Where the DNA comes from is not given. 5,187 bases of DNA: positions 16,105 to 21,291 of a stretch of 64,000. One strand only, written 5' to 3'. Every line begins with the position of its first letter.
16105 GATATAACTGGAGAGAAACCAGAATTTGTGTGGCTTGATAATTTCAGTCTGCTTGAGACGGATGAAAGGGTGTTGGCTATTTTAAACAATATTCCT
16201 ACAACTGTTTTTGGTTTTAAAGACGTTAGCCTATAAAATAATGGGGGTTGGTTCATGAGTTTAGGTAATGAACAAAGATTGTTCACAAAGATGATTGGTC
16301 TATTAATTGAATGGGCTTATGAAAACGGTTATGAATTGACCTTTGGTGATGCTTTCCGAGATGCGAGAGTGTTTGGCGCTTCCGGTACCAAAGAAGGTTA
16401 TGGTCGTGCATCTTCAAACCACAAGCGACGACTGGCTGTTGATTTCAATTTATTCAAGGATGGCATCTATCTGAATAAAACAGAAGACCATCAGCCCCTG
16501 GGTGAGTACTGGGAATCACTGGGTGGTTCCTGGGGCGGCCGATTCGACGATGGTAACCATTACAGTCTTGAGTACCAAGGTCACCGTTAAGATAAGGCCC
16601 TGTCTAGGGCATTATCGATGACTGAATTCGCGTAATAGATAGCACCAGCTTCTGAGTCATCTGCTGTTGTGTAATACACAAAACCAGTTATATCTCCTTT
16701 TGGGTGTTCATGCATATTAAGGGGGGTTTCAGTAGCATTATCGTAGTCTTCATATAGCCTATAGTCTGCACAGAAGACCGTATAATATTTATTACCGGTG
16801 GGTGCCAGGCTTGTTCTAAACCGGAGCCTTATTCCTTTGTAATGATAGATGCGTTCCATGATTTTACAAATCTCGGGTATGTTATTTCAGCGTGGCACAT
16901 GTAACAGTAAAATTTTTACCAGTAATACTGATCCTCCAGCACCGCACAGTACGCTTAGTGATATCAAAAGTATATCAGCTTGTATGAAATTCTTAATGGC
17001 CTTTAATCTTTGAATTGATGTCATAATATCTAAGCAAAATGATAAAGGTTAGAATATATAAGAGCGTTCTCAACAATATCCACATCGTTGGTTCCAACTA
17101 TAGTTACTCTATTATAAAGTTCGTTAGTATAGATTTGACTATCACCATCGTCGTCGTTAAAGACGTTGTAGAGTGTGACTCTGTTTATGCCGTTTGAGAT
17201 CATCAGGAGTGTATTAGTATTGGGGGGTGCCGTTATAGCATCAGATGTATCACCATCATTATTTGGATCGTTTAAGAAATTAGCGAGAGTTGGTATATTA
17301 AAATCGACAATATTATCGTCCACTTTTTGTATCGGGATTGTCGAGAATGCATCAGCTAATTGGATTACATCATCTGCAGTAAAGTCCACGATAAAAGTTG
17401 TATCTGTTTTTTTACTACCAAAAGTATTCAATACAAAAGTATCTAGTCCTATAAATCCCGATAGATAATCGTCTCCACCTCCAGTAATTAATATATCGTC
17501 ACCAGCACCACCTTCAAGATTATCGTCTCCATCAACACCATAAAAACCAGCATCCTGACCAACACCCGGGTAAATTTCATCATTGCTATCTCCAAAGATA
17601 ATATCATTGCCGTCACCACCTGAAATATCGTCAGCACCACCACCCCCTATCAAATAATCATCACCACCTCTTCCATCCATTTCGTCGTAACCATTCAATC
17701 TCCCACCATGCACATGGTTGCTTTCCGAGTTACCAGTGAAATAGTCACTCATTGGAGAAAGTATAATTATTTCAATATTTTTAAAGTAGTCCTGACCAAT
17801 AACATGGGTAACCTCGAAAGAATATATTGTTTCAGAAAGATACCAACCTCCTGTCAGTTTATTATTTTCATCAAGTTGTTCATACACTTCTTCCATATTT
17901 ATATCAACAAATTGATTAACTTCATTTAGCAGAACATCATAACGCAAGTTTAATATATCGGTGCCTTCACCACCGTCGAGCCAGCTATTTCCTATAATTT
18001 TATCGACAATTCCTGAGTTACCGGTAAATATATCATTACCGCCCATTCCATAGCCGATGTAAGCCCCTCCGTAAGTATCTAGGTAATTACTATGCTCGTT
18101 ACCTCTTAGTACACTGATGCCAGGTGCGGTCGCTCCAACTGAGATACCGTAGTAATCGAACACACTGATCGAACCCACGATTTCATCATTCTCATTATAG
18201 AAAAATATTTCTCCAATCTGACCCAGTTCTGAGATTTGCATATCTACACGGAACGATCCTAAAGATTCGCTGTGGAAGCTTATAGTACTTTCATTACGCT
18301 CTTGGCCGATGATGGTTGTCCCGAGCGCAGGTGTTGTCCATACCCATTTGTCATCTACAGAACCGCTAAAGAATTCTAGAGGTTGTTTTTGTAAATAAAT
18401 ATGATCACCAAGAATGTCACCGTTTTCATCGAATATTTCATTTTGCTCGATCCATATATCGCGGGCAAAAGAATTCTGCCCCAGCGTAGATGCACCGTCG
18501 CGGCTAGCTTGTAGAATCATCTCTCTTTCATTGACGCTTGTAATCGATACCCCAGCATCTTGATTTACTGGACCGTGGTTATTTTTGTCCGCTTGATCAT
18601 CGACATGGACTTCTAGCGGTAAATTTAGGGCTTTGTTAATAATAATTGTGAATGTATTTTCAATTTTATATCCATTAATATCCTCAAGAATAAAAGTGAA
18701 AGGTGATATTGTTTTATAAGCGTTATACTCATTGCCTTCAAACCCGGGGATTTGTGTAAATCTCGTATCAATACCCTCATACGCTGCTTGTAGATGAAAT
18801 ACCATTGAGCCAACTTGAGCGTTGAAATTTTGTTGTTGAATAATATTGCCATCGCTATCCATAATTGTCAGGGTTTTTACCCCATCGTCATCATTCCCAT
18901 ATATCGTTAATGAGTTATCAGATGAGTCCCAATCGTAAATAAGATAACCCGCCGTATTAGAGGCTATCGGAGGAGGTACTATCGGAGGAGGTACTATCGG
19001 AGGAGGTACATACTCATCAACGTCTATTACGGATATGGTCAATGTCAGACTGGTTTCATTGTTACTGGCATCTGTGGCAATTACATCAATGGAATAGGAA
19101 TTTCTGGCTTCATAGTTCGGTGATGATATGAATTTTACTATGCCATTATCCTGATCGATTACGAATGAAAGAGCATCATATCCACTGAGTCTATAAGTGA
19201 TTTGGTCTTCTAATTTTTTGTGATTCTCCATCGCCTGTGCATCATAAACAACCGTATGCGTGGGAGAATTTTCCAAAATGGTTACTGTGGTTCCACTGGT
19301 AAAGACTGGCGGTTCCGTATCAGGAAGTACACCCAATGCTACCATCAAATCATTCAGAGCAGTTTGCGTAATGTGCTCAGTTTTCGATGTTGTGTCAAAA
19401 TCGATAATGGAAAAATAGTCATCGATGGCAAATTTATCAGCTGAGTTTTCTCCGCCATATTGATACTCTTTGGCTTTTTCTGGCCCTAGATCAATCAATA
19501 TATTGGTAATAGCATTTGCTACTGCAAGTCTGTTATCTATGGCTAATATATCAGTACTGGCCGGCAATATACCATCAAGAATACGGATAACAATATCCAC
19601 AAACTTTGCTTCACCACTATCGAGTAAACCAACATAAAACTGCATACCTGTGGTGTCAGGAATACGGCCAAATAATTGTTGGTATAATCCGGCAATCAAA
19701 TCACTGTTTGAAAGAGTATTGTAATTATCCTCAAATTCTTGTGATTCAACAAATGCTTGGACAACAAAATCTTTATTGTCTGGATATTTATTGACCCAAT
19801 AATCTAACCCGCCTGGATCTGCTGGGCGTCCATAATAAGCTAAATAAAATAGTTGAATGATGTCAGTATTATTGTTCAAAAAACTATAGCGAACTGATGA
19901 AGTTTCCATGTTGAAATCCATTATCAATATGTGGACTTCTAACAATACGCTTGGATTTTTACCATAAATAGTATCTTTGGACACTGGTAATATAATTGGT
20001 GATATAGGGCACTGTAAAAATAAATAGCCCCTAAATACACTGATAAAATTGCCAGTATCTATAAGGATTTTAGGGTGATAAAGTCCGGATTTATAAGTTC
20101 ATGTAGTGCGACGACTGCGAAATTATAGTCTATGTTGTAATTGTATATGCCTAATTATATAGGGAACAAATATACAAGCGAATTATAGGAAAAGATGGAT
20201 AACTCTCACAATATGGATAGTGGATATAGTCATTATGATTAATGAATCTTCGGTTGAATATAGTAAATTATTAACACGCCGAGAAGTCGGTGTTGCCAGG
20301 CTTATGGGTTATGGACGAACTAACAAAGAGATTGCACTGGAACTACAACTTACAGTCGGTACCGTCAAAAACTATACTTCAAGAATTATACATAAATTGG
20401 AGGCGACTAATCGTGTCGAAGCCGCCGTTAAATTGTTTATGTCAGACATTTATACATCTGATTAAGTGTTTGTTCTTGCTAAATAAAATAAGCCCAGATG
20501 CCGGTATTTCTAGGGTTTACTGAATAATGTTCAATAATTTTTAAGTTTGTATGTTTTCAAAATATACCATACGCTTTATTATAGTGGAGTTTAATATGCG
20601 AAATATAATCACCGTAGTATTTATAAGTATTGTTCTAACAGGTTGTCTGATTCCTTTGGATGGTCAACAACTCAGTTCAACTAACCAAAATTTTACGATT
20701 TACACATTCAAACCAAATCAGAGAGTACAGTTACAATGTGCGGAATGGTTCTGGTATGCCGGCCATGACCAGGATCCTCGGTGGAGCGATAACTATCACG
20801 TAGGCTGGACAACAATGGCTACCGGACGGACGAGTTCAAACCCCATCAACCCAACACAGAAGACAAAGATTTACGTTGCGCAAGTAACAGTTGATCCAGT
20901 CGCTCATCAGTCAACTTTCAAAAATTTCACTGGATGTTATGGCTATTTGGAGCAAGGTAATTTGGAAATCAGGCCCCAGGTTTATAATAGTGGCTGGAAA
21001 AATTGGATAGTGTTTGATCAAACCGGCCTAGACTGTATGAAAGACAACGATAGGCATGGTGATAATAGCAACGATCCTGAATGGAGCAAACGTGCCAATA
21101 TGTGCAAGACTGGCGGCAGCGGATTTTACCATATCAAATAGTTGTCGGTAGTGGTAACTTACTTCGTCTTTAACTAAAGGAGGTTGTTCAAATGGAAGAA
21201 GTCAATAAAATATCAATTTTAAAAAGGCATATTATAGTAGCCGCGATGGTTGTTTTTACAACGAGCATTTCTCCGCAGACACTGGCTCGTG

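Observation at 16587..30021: A 13.4 kb non-phage cargo island between the endolysin and the early genes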

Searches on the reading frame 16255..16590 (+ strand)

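Call 5: search_protein_families(library=pfam, proteins=[window:16255-16590:+], max_evalue=0.01)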
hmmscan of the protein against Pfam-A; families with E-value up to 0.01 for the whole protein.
window:16255-16590:+ (111 aa): 1 family
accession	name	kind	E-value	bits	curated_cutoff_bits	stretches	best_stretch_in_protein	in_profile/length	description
PF13539.11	Peptidase_M15_4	-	1.3e-07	32.5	25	1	51-104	5-69/70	D-alanyl-D-alanine carboxypeptidase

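Call 14: search_protein_families(library=phrogs, proteins=[window:16255-16590:+], max_evalue=0.001)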
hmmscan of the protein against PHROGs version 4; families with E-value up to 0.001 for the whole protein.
window:16255-16590:+ (111 aa): 1 family
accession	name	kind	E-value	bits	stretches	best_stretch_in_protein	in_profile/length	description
phrog_1768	-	lysis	6.4e-08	31.7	1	8-101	941-1032/1577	endolysin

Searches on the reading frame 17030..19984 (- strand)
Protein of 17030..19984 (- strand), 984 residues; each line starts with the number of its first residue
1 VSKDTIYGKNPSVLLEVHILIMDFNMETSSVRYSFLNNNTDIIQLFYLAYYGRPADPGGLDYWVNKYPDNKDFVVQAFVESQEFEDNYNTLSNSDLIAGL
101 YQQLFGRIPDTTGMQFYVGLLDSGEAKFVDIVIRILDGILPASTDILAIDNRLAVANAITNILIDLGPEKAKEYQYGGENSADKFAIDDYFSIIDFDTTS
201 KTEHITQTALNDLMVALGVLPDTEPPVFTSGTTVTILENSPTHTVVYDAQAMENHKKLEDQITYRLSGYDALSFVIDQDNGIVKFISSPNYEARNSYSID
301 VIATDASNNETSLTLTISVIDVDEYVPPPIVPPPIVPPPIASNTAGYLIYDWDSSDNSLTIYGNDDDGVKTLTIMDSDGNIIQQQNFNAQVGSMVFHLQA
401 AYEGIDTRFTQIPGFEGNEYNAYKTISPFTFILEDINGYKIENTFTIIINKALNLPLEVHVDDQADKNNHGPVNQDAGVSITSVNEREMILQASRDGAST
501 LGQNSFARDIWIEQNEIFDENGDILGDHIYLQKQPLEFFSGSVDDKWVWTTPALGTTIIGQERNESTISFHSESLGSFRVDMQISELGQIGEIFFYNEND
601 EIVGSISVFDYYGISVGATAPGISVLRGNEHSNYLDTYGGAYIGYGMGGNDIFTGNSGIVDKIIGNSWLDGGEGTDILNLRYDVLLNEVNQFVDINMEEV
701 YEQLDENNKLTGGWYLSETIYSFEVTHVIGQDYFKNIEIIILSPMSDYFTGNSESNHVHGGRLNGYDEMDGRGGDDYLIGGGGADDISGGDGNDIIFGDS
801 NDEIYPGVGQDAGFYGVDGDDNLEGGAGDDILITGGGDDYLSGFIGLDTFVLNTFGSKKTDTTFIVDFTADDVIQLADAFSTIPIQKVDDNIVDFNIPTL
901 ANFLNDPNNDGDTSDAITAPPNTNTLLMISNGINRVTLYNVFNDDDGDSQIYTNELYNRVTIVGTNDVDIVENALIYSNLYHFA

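Call 4: search_protein_families(library=pfam, proteins=[window:17030-19984:-], max_evalue=0.01)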
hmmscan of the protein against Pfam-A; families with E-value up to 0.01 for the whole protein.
window:17030-19984:- (984 aa): 3 families
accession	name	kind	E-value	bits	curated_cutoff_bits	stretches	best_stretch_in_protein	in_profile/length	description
PF13946.11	DUF4214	-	8.6e-16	58.2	23.2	1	76-126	2-53/72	Domain of unknown function (DUF4214)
PF00028.23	Cadherin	-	2.5e-09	37.8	28.8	1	233-319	2-92/93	Cadherin domain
PF00353.25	HemolysinCabind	-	2.6e-06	27.7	23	2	815-843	1-29/36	RTX calcium-binding nonapeptide repeat (4 copies)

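Call 42: search_dna_similar(query=window:17030-19984:-, collection=phages, mode=protein, max_rows=15)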
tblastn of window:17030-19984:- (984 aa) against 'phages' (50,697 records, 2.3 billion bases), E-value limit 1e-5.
No match.

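Call 50: search_protein_families(library=phrogs, proteins=[window:17030-19984:-], max_evalue=0.001)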
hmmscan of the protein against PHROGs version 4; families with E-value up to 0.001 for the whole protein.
window:17030-19984:- (984 aa): 0 families

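Call 51: search_protein_families(library=ncbifam, proteins=[window:17030-19984:-], max_evalue=0.001)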
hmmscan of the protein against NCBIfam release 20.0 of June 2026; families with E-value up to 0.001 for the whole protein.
window:17030-19984:- (984 aa): 5 families
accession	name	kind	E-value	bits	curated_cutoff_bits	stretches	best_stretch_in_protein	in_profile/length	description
NF033943.0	RTX_toxin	subfamily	9.8e-13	47.2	1000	1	729-893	661-840/930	RTX family hemolysin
NF046115.1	Ca_rpt_SMc04171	equivalog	3.6e-12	46.2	625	1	778-878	417-519/574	SMc04171 family calcium-binding repeat protein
NF033203.1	entero_EhxA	exception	7.4e-10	37.6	2000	1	745-897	728-877/997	enterohemolysin EhxA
NF052454.1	BtaGlycanEglC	equivalog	3.2e-05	23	700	0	735-801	89-155/459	endo-1,3-1,4-beta-glycanase EglC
NF035945.1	Zn_serralysin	subfamily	0.00035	19.9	500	1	807-877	325-396/462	serralysin family metalloprotease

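Call 68: find_homologous_proteins(query=window:17030-19984:-)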
Query window:17030-19984:- (984 aa): 122 proteins with E <= 0.001 among 8000 candidates; the best 120 are listed.
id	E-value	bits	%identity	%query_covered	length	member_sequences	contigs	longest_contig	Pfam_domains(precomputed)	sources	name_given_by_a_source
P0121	0.0e+0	2130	99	97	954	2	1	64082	PF00028.24,PF00353.26,PF13946.12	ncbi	-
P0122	8.4e-194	664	33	78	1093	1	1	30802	PF00028.24,PF00353.26,PF13946.12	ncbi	-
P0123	1.3e-192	660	58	29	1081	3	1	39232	PF00028.24,PF00353.26,PF13946.12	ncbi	-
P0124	3.0e-74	269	33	48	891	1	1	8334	PF00353.26,PF13946.12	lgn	-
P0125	3.2e-72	262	40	13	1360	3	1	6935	PF15418.13,PF25374.1,PF18957.7,PF00028.24,PF28399.1,PF05345.19,PF09136.17,PF20164.5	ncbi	ncbi:MAG: cadherin domain-containing protein, partial [Oceanobacter sp.]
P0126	1.4e-63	233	40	35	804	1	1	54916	PF13946.12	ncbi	-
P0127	3.2e-56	209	34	13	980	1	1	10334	PF18981.7,PF17892.8,PF14683.13,PF00028.24,PF17803.8,PF28399.1,PF08329.17,PF18911.7,PF11614.15,PF14277.13,PF01272.26,PF25374.1,PF17963.8,PF19410.6,PF23592.1,PF18957.7,PF28393.1,PF14535.13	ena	-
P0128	1.4e-50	190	45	18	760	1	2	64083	PF13946.12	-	-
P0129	3.5e-47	179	36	17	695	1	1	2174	PF00028.24,PF28399.1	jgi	jgi:hypothetical protein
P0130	2.7e-38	150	28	24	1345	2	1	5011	PF00801.27,PF17963.8,PF19410.6,PF23592.1,PF00028.24,PF17803.8,PF28399.1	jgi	-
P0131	1.4e-34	137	38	13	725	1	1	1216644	PF00427.27,PF13946.12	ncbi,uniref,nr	ncbi:DUF4214 domain-containing protein [Halomonas sp. M20]|uniref:DUF4214 domain-containing protein 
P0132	3.0e-27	113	37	15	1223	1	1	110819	PF13229.13,PF13946.12,PF05048.20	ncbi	ncbi:MAG: DUF4214 domain-containing protein [Pseudomonadota bacterium]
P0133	1.3e-23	101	38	10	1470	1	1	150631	PF01016.25,PF19410.6,PF18962.8,PF00028.24,PF28399.1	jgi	jgi:ribosomal protein L27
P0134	7.8e-23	98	48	10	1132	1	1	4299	PF07603.18,PF00028.24,PF13946.12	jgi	-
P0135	8.1e-23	98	34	12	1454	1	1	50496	PF00413.31,PF08548.18,PF25374.1,PF04151.22,PF17963.8,PF00028.24,PF17803.8,PF00353.26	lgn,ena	-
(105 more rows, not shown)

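Call 69: find_encoding_contigs(protein=P0126, flank=10000, max_places=2)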
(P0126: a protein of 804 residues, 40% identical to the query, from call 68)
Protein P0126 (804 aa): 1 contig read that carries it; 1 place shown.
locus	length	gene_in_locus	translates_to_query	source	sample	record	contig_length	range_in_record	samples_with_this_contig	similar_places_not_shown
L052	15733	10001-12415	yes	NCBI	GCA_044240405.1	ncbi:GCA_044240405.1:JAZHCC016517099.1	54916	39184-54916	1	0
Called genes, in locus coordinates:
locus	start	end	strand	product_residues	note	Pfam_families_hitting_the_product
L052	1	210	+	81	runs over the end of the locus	-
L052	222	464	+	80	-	-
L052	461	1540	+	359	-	-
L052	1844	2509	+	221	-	PF01555:N6_N4_Mtase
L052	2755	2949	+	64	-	-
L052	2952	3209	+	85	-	-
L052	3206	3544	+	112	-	-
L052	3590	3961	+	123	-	-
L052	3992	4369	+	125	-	-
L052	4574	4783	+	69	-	-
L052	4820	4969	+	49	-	-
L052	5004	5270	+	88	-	-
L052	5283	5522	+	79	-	-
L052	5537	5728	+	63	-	-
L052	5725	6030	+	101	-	-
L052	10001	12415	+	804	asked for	PF13946:DUF4214 (weak)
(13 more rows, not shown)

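Call 70: find_encoding_contigs(protein=P0123, flank=10000, max_places=4)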
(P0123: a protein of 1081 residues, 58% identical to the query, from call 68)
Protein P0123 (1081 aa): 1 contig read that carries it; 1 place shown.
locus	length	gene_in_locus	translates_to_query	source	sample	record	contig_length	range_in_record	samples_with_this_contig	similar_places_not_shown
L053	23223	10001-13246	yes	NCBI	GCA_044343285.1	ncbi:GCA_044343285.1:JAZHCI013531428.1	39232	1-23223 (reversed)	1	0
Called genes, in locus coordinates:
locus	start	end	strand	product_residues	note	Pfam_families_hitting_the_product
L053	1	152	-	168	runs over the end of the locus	PF17358:DUF5384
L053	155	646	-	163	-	PF13441:Gly-zipper_YMGG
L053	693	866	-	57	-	-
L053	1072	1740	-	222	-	PF13505:OMP_b-brl, PF01389:OmpA_membrane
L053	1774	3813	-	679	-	PF07504:FTP (weak), PF01447:Peptidase_M4, PF02868:Peptidase_M4_C, PF13946:DUF4214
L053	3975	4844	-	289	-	-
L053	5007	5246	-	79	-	-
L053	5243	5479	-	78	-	-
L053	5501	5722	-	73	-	PF05930:Phage_AlpA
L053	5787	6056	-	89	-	PF01527:HTH_Tnp_1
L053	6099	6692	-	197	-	PF00440:TetR_N, PF13977:TetR_C_6 (weak)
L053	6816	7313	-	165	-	-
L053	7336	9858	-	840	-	PF07715:Plug, PF00593:TonB_dep_Rec_b-barrel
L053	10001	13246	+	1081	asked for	PF13946:DUF4214, PF00028:Cadherin, PF00353:HemolysinCabind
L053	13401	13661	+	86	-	-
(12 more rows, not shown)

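Call 81: search_solved_structures(query=window:17030-19984:-, max_evalue=0.001)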
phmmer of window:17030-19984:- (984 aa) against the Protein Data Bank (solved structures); distinct sequences matched with E-value up to 0.001: 36.
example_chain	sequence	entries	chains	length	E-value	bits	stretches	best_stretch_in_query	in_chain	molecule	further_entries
7usl_C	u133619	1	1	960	5.4e-21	77.4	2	719-814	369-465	Bifunctional hemolysin-adenylate cyclase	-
7rah_E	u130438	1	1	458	3.2e-15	58.2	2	720-814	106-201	Bifunctional adenylate cyclase toxin/hemolysin CyaA,Bifunctional adenylate cyclase toxin/h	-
5vt8_B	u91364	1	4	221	1.3e-07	33.1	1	232-333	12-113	Cadherin-23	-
6pgw_A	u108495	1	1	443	1.4e-07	33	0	227-328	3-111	Protocadherin-19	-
6sus_A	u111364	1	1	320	1.7e-07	32.7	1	733-848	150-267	Bifunctional hemolysin/adenylate cyclase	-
5dzy_A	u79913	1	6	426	2.4e-07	32.2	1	220-359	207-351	Pcdhb8 protein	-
5dzx_A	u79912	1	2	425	3.3e-07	31.7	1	220-359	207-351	Protocadherin beta 6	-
7uqu_AAA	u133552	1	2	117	1.4e-06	29.7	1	223-324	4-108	Cadherin-23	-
6vfr_A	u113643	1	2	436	1.7e-06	29.4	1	213-327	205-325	Protocadherin-18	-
7t3s_A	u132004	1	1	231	2.1e-06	29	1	213-324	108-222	Cadherin-23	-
9p6c_A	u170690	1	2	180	5.3e-06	27.7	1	765-846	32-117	Hemolysin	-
2agm_A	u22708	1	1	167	2.4e-05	25.6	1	791-870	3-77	Poly(beta-D-mannuronate) C5 epimerase 4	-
5uz8_A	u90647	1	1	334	2.8e-05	25.3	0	222-324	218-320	Cadherin-23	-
6vfu_C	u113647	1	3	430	2.9e-05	25.3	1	224-331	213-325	Protocadherin-19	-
7sgx_A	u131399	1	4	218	3.6e-05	25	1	213-325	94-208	Cadherin 23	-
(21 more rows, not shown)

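Call 82: search_protein_families(library=padloc, proteins=[window:17030-19984:-], max_evalue=0.01)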
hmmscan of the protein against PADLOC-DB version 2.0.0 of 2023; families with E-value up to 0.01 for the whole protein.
window:17030-19984:- (984 aa): 0 families

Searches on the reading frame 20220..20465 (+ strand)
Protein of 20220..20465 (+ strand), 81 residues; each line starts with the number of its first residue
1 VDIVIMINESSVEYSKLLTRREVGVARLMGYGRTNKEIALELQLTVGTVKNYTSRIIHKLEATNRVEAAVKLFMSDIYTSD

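Call 4: search_protein_families(library=pfam, proteins=[window:20220-20465:+], max_evalue=0.01)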
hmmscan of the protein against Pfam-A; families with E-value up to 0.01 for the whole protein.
window:20220-20465:+ (81 aa): 3 families
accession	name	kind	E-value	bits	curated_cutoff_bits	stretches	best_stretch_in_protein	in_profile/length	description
PF00196.25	GerE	-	1.5e-15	57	23.5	1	17-70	2-55/57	Bacterial regulatory proteins, luxR family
PF08281.18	Sigma70_r4_2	-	3.2e-05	23.9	25.7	1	31-56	25-50/54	Sigma-70, region 4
PF04545.22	Sigma70_r4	-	0.001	19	24.1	1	27-60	16-48/50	Sigma-70, region 4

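Call 50: search_protein_families(library=phrogs, proteins=[window:20220-20465:+], max_evalue=0.001)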
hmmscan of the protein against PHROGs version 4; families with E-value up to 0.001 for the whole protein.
window:20220-20465:+ (81 aa): 3 families
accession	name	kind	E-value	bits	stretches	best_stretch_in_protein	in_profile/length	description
phrog_3282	-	transcription regulation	1.2e-09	39.2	1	14-70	44-100/158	sigma factor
phrog_3855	-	DNA, RNA and nucleotide metabolism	0.00012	23.4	1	20-58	67-105/115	HTH DNA binding protein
phrog_10300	-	transcription regulation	0.00074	20.6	1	14-67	117-170/182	transcriptional regulator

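Call 51: search_protein_families(library=ncbifam, proteins=[window:20220-20465:+], max_evalue=0.001)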
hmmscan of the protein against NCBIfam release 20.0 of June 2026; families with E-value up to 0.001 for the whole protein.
window:20220-20465:+ (81 aa): 22 families
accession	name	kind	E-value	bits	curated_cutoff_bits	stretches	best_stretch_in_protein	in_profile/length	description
TIGR03020.2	EpsA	equivalog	3.5e-11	43.2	170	1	15-72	188-245/247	XrtB/PEP-CTERM-associated transcriptional regulator EpsA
NF007935.0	PRK10651.1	equivalog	7.2e-10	38.4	250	1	15-73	153-211/216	two-component system response regulator NarL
NF052366.1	photon_PedR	equivalog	4.9e-09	36.2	120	1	18-67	3-52/74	photosynthetic electron transport-dependent transcriptional regulator PedR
NF047403.1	TransRegVisR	equivalog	5e-08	32.6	300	1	5-71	146-212/220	transcriptional regulator VisR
NF047785.1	respo_reg_MadR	equivalog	5.6e-08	32.4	300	1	10-69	141-200/209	MadR family response regulator transcription factor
NF052445.1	RespRegMctR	equivalog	6.6e-07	29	300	1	5-63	132-190/205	two-component system response regulator MctR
NF011896.0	PRK15369.1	equivalog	8.4e-07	28.8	242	1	4-67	136-199/211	two component system response regulator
NF007685.0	PRK10360.1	equivalog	1.2e-06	28.5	258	1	16-73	136-193/196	response regulator transcription factor UhpA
NF040749.1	tetrathio_RR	equivalog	8.7e-06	25.6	290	1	16-67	132-183/191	tetrathionate respiration response regulator TtrR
NF007708.0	PRK10403.1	equivalog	9.9e-06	25.1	343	1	16-74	152-209/215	nitrate/nitrite response regulator protein NarP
NF003420.0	PRK04841.1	equivalog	1e-05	23.8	537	1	18-69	839-890/903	HTH-type transcriptional regulator MalT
NF010274.0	PRK13719.1-3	subfamily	1.3e-05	24.9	349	1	16-78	147-209/228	conjugal transfer transcriptional regulator TraJ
NF041673.1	transregRamA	equivalog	1.6e-05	24.2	500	1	6-69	207-270/280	acetate metabolism transcriptional regulator RamA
NF007403.0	PRK09935.1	equivalog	4.6e-05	23.1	271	1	15-67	147-199/210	fimbria biosynthesis transcriptional regulator FimZ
TIGR03541.1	reg_near_HchA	equivalog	8.2e-05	22.2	215.6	1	9-68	163-222/232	PA1136 family autoinducer-binding transcriptional regulator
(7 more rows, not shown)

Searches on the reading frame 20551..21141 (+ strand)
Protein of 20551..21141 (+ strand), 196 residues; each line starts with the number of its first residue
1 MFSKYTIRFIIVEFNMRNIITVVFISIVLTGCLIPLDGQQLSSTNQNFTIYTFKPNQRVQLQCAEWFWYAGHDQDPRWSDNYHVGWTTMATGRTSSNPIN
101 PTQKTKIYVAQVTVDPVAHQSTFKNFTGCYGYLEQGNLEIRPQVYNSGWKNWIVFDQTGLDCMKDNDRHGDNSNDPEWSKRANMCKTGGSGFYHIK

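Call 4: search_protein_families(library=pfam, proteins=[window:20551-21141:+], max_evalue=0.01)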
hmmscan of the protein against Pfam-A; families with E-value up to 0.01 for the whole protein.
window:20551-21141:+ (196 aa): 0 families

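Call 50: search_protein_families(library=phrogs, proteins=[window:20551-21141:+], max_evalue=0.001)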
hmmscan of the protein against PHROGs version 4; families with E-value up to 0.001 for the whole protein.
window:20551-21141:+ (196 aa): 0 families

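Call 51: search_protein_families(library=ncbifam, proteins=[window:20551-21141:+], max_evalue=0.001)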
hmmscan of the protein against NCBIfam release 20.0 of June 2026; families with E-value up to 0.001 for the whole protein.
window:20551-21141:+ (196 aa): 0 families

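Call 79: search_solved_structures(query=window:20596-21141:+, max_evalue=1)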
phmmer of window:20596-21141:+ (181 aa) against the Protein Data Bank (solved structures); distinct sequences matched with E-value up to 1: 0.

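Call 82: search_protein_families(library=padloc, proteins=[window:20551-21141:+], max_evalue=0.01)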
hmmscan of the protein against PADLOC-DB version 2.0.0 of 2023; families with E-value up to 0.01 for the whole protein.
window:20551-21141:+ (196 aa): 0 families
